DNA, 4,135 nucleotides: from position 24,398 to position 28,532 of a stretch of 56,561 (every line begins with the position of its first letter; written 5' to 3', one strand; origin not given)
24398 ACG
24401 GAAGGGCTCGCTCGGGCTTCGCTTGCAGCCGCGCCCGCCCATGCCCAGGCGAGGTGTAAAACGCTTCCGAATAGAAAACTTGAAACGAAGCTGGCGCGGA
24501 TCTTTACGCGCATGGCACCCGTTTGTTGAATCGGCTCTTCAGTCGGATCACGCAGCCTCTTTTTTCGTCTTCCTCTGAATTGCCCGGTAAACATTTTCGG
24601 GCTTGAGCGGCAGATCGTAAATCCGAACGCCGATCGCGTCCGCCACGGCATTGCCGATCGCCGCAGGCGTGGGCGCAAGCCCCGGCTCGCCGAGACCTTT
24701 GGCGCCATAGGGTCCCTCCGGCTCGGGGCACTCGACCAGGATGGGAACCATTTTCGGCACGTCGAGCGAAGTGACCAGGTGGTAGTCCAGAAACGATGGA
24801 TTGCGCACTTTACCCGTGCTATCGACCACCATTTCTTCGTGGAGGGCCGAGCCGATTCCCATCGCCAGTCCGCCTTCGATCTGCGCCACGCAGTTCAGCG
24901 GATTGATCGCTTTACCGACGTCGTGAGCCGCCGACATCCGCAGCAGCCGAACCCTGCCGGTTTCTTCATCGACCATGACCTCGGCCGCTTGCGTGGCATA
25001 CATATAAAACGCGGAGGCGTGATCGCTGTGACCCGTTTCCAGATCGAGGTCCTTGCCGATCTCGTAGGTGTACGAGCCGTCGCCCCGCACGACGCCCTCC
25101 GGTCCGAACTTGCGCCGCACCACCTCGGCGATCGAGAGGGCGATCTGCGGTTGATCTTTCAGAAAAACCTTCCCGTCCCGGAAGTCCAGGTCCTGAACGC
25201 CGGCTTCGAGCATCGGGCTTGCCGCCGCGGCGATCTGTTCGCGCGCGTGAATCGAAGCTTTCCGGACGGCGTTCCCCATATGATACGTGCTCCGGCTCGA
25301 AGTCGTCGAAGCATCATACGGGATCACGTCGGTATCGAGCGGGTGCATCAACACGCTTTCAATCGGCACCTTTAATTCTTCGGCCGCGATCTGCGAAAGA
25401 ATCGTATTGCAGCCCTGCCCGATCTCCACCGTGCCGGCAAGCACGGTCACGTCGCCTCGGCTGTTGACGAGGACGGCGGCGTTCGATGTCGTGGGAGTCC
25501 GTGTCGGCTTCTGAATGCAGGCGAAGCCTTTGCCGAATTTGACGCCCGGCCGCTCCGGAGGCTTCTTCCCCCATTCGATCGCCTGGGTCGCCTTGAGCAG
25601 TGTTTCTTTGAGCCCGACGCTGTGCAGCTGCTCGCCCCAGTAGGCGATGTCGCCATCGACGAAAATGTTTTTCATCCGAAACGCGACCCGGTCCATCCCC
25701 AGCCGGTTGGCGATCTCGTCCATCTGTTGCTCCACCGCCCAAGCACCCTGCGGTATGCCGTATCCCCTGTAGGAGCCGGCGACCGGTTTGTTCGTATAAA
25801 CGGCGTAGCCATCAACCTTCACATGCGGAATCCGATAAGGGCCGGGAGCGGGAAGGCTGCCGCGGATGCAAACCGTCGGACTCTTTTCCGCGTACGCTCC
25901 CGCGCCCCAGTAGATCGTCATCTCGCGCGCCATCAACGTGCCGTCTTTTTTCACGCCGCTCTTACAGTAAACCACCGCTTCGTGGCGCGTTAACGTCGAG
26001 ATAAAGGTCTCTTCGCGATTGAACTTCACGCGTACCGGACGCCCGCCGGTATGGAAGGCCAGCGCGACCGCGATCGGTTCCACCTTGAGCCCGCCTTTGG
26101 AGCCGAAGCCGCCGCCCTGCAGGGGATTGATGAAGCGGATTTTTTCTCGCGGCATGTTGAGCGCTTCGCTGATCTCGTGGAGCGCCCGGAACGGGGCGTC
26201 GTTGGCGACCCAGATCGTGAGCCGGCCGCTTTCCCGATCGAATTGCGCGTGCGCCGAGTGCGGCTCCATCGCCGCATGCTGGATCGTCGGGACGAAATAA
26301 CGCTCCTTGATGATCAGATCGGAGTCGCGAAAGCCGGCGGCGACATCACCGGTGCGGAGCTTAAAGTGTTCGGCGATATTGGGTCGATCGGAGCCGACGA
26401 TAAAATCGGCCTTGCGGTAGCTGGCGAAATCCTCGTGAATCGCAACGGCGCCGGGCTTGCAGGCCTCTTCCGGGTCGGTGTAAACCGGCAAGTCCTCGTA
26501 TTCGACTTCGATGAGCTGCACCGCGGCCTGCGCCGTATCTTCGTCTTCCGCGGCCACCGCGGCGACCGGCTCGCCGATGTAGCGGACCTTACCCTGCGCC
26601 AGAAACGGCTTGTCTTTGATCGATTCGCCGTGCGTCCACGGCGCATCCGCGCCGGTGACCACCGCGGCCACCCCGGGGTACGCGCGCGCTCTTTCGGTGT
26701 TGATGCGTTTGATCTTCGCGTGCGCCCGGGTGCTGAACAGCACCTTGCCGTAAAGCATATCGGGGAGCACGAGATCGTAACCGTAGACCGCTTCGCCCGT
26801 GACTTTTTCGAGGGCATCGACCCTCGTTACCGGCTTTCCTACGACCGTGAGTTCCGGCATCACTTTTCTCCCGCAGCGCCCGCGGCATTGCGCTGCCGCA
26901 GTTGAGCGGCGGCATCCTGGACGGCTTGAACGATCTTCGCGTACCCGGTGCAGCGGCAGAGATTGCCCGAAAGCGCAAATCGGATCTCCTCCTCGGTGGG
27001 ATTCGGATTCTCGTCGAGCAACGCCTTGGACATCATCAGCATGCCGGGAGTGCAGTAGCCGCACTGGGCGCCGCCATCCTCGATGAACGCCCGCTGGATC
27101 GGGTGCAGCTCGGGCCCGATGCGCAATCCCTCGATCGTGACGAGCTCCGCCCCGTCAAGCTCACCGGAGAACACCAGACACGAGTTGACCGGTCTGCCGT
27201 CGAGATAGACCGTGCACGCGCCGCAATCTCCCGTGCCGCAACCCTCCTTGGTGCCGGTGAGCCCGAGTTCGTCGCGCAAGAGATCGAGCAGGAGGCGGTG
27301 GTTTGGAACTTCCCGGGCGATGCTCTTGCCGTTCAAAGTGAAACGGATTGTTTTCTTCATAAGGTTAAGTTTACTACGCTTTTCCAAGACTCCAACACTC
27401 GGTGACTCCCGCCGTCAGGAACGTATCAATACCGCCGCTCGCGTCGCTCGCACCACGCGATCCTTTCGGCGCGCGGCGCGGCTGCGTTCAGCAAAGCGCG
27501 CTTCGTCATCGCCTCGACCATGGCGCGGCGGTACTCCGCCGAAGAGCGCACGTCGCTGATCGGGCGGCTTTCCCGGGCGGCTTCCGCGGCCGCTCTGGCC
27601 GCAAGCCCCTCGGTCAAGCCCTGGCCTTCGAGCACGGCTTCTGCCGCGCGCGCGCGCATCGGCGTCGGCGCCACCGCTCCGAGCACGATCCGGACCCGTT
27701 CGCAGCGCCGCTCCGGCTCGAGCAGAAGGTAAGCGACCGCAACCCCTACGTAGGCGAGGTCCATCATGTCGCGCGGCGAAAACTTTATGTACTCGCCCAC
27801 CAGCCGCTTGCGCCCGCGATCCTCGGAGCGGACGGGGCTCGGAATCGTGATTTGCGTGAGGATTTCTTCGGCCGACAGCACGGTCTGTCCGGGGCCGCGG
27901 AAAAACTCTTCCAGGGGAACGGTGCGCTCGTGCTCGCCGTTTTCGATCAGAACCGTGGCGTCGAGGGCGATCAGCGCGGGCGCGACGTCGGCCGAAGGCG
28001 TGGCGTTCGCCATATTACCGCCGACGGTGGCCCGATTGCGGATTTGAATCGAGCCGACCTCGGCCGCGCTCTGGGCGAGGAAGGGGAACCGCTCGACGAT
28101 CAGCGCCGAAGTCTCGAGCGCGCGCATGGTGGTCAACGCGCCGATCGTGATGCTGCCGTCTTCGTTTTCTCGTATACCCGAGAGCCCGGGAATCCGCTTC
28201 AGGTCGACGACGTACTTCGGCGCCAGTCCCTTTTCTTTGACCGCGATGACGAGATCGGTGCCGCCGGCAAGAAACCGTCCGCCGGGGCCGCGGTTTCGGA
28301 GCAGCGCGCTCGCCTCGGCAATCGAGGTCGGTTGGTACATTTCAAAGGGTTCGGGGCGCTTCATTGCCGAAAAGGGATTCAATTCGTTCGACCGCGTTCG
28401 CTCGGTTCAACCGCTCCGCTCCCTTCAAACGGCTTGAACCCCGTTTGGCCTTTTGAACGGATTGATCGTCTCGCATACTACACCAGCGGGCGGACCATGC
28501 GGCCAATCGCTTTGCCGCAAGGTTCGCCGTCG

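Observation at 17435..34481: Candidate oxidative N-heterocycle (pyrimidine or pyridine-carboxylate) catabolic island with a non-canonical enzyme set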

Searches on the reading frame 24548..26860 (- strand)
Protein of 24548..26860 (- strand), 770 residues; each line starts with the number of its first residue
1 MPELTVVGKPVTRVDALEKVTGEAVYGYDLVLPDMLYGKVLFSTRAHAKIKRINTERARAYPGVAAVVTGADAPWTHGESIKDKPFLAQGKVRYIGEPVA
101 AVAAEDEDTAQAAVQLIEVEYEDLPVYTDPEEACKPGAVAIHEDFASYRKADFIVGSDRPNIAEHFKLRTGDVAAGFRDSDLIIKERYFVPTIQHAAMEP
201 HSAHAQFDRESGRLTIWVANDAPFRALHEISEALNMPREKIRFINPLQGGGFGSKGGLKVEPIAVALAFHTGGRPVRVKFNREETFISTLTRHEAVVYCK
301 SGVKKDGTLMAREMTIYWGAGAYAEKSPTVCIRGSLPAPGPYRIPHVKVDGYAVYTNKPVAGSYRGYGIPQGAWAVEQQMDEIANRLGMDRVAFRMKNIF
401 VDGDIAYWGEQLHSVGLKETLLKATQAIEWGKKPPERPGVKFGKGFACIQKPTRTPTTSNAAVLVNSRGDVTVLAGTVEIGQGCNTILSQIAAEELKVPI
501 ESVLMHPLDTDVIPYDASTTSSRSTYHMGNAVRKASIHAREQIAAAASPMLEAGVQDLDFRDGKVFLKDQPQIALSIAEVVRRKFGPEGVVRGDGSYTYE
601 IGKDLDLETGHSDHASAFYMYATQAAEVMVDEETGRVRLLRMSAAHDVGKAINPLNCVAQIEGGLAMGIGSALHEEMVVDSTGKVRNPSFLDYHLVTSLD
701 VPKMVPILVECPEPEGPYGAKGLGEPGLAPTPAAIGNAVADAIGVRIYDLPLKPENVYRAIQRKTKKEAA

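Call 6: search_protein_families(library=pfam, proteins=[window:24551-26860:-])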
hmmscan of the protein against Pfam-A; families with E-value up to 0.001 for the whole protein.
seq(770 aa): 3 families
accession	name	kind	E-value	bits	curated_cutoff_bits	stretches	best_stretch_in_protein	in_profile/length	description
PF02738.23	MoCoBD_1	-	1.2e-74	250.9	27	1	159-399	6-244/244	Molybdopterin cofactor-binding domain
PF20256.3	MoCoBD_2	-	1.2e-71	242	27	1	436-702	17-283/283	Molybdopterin cofactor-binding domain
PF01315.27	Ald_Xan_dh_C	-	3.6e-31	108.2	31.3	1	21-125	1-110/110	Aldehyde oxidase and xanthine dehydrogenase, a/b hammerhead domain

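Call 7: search_protein_families(library=ncbifam, max_evalue=0.00001, proteins=[window:24548-26860:-])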
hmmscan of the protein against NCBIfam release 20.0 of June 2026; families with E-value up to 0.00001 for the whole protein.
window:24548-26860:- (770 aa): 13 families
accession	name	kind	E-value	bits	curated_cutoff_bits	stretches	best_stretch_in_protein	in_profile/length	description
NF043082.1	XdhA_XDHase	equivalog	3.6e-172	574.3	780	1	7-763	1-754/758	xanthine dehydrogenase subunit XdhA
TIGR03194.1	4hydrxCoA_A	equivalog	1e-171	573.1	994.55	1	12-760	2-745/746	4-hydroxybenzoyl-CoA reductase subunit alpha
NF007426.0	PRK09970.1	equivalog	2.5e-169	564.8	916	1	4-762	3-756/761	xanthine dehydrogenase molybdenum-binding subunit XdhA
TIGR03196.1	pucD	equivalog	5e-136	455.1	783.65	1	6-757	2-754/763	xanthine dehydrogenase subunit D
NF041018.1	glyceraldDH_alpha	equivalog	3.1e-125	419.3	790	1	6-758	2-741/741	glyceraldehyde dehydrogenase subunit alpha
TIGR03311.1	Se_dep_XDH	equivalog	4.8e-119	398.8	830.45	2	6-548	161-683/848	selenium-dependent xanthine dehydrogenase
NF040766.1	CODH_aero_grp5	exception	1.5e-102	344.2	950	2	6-580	4-590/785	aerobic carbon-monoxide dehydrogenase large subunit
TIGR03313.1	Se_sel_red_Mo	hypoth_equivalog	3.6e-99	332.7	1101.9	1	3-762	164-950/951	molybdopterin-dependent oxidoreductase Mo/Fe-S-binding subunit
NF045668.1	pterin_aldehy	equivalog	3.1e-97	326.7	1100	2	5-536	173-711/905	molybdopterin-dependent aldehyde oxidoreductase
NF041671.1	peri_hyde_PaoC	equivalog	6e-97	325.8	1180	1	3-757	14-727/735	aldehyde oxidoreductase molybdenum-binding subunit PaoC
TIGR02416.1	CO_dehy_Mo_lg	equivalog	3.5e-90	303.2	991.15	2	20-408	6-403/770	aerobic carbon-monoxide dehydrogenase large subunit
TIGR02965.1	xanthine_xdhB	equivalog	1.3e-88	298.1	849.5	2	15-403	9-379/758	xanthine dehydrogenase molybdopterin binding subunit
TIGR02969.1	mam_aldehyde_ox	subfamily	1.1e-54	185.5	1912.3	1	7-730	576-1267/1330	aldehyde oxidase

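Call 24: search_solved_structures(query=window:24548-26860:-, max_evalue=1e-40)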
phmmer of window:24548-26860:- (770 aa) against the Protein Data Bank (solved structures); distinct sequences matched with E-value up to 1e-40: 40.
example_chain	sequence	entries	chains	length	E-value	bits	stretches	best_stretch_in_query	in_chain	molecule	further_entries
1rm6_A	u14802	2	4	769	5.9e-120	405.5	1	2-764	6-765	4-hydroxybenzoyl-CoA reductase alpha subunit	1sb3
7dqx_A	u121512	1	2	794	2.7e-87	297.5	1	7-767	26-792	6-hydroxypseudooxynicotine dehydrogenase complex subunit gamma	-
8uem_A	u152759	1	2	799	1.5e-77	265.3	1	20-764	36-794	Carbon monoxide dehydrogenase (Large chain), CoxL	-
1t3q_B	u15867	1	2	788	1.6e-74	255.3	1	7-764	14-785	quinoline 2-oxidoreductase large subunit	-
3hrd_A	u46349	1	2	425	9.4e-74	252.7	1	5-426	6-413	Nicotinate dehydrogenase large molybdopterin subunit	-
1n5w_B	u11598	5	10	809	9.5e-70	239.5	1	11-403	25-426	Carbon monoxide dehydrogenase large chain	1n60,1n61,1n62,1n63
1zxi_B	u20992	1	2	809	1.3e-69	239.1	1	11-403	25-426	Carbon monoxide dehydrogenase large chain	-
1fiq_C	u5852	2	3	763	2.7e-68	234.7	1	6-535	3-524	XANTHINE OXIDASE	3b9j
3sr6_C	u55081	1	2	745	2.7e-68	234.7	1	6-535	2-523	Xanthine dehydrogenase/oxidase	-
3etr_C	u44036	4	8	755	2.9e-68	234.6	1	6-535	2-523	Xanthine dehydrogenase/oxidase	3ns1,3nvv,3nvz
3nrz_C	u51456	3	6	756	2.9e-68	234.6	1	6-535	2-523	Xanthine dehydrogenase/oxidase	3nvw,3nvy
3eub_C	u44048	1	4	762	3.1e-68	234.5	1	6-535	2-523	Xanthine dehydrogenase/oxidase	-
1ffu_B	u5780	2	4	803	1.1e-67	232.6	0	14-407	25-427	CUTL, MOLYBDOPROTEIN OF CARBON MONOXIDE DEHYDROGENASE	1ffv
1n5x_A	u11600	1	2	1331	3.1e-67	231.2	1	6-535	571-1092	Xanthine Dehydrogenase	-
3una_A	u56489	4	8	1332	3.1e-67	231.2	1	6-535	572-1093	Xanthine dehydrogenase/oxidase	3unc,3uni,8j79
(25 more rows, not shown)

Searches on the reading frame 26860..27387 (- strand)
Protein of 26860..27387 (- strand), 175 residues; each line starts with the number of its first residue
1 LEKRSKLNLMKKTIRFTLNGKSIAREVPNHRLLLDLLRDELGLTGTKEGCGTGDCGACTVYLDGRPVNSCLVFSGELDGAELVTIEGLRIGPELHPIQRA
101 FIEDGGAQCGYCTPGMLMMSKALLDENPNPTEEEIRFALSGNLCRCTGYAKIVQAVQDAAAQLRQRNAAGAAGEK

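Call 6: search_protein_families(library=pfam, proteins=[window:26860-27387:-])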
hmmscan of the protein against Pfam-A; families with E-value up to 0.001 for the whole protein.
window:26860-27387:- (175 aa): 3 families
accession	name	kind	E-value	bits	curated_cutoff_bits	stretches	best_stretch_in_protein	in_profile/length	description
PF01799.25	Fer2_2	-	1e-33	115.7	30.3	1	84-157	1-75/75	[2Fe-2S] binding domain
PF00111.32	Fer2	-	9.5e-09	35.5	21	1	16-78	1-60/77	2Fe-2S iron-sulfur cluster binding domain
PF13085.11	Fer2_3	-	0.00016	22.1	27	1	48-88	50-89/107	2Fe-2S iron-sulfur cluster binding domain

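Call 7: search_protein_families(library=ncbifam, max_evalue=0.00001, proteins=[window:26860-27387:-])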
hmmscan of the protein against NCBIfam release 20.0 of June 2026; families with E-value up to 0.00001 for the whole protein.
window:26860-27387:- (175 aa): 11 families
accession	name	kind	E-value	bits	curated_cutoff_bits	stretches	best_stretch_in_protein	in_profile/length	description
NF041020.1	glyceraldDH_gamma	equivalog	2.4e-60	202.9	290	1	12-164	11-163/164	glyceraldehyde dehydrogenase subunit gamma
TIGR03193.1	4hydroxCoAred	equivalog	3.1e-55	186.2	257.8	1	14-160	2-148/148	4-hydroxybenzoyl-CoA reductase subunit gamma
TIGR03198.1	pucE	equivalog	1.3e-54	183.7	254.3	1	11-160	1-149/151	xanthine dehydrogenase subunit E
NF043084.2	XdhC_XDHase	equivalog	8.3e-52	174.7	217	1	12-159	1-149/151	xanthine dehydrogenase subunit XdhC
NF045668.1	pterin_aldehy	equivalog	1e-50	172.7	1100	1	16-165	5-157/905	molybdopterin-dependent aldehyde oxidoreductase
TIGR02963.1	xanthine_xdhA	equivalog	4.5e-49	167.3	467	1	14-164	1-162/468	xanthine dehydrogenase small subunit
TIGR03311.1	Se_dep_XDH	equivalog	7.7e-47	159.9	830.45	1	16-166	3-150/848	selenium-dependent xanthine dehydrogenase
NF008514.0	PRK11433.1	equivalog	1.4e-45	155.5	322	1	11-162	50-216/218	aldehyde dehydrogenase iron-sulfur subunit PaoA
NF007387.0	PRK09908.1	equivalog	4.6e-44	149.6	212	1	12-159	7-155/159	xanthine dehydrogenase iron sulfur-binding subunit XdhC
TIGR02969.1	mam_aldehyde_ox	subfamily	6.9e-33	113.2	1912.3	1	15-157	4-158/1330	aldehyde oxidase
TIGR03313.1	Se_sel_red_Mo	hypoth_equivalog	1.9e-15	55.7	1101.9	1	16-167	1-152/951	molybdopterin-dependent oxidoreductase Mo/Fe-S-binding subunit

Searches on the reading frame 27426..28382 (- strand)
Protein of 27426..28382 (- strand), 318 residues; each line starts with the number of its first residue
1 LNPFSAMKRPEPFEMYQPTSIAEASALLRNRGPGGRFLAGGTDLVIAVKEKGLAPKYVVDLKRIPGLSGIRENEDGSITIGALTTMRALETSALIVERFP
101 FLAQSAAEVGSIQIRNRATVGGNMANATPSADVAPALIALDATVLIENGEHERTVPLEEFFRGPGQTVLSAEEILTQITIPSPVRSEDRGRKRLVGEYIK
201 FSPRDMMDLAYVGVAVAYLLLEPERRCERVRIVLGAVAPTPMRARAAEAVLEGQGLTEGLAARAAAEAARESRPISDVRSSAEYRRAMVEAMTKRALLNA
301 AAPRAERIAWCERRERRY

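Call 6: search_protein_families(library=pfam, proteins=[window:27426-28382:-])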
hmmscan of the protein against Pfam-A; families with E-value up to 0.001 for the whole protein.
window:27426-28382:- (318 aa): 2 families
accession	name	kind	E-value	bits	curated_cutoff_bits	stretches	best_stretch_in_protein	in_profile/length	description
PF00941.27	FAD_binding_5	-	5.6e-54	182.9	27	1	12-182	2-169/170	FAD binding domain in molybdopterin dehydrogenase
PF03450.22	CO_deh_flav_C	-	1.3e-25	89.9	25.5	1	198-299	2-101/102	CO dehydrogenase flavoprotein C-terminal domain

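Call 7: search_protein_families(library=ncbifam, max_evalue=0.00001, proteins=[window:27426-28382:-])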
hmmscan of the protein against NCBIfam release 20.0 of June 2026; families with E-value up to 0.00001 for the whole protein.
window:27426-28382:- (318 aa): 8 families
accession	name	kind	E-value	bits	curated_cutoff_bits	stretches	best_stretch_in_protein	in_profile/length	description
NF043083.1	XdhB_XDHase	equivalog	4.7e-72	242.6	310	1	14-301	6-284/289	xanthine dehydrogenase subunit XdhB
NF007427.0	PRK09971.1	equivalog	8e-68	228.8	287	1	15-302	7-285/292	xanthine dehydrogenase FAD-binding subunit XdhB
NF041019.1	glyceraldDH_beta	equivalog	4.3e-62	209.9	350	1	10-299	3-279/280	glyceraldehyde dehydrogenase subunit beta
TIGR02963.1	xanthine_xdhA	equivalog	1.4e-52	178.9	467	1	14-298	194-466/468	xanthine dehydrogenase small subunit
TIGR03195.1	4hydrxCoA_B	equivalog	3.3e-35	121.8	404.55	2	12-128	4-118/321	4-hydroxybenzoyl-CoA reductase subunit beta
TIGR03199.1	pucC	equivalog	8.3e-29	100.7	306.05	1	18-288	1-257/264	xanthine dehydrogenase subunit C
TIGR03312.1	Se_sel_red_FAD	hypoth_equivalog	7.5e-17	61.4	241.5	1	15-288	4-238/257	molybdopterin-dependent oxidoreductase FAD-binding subunit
TIGR02969.1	mam_aldehyde_ox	subfamily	6.9e-07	27.1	1912.3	1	41-260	264-485/1330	aldehyde oxidase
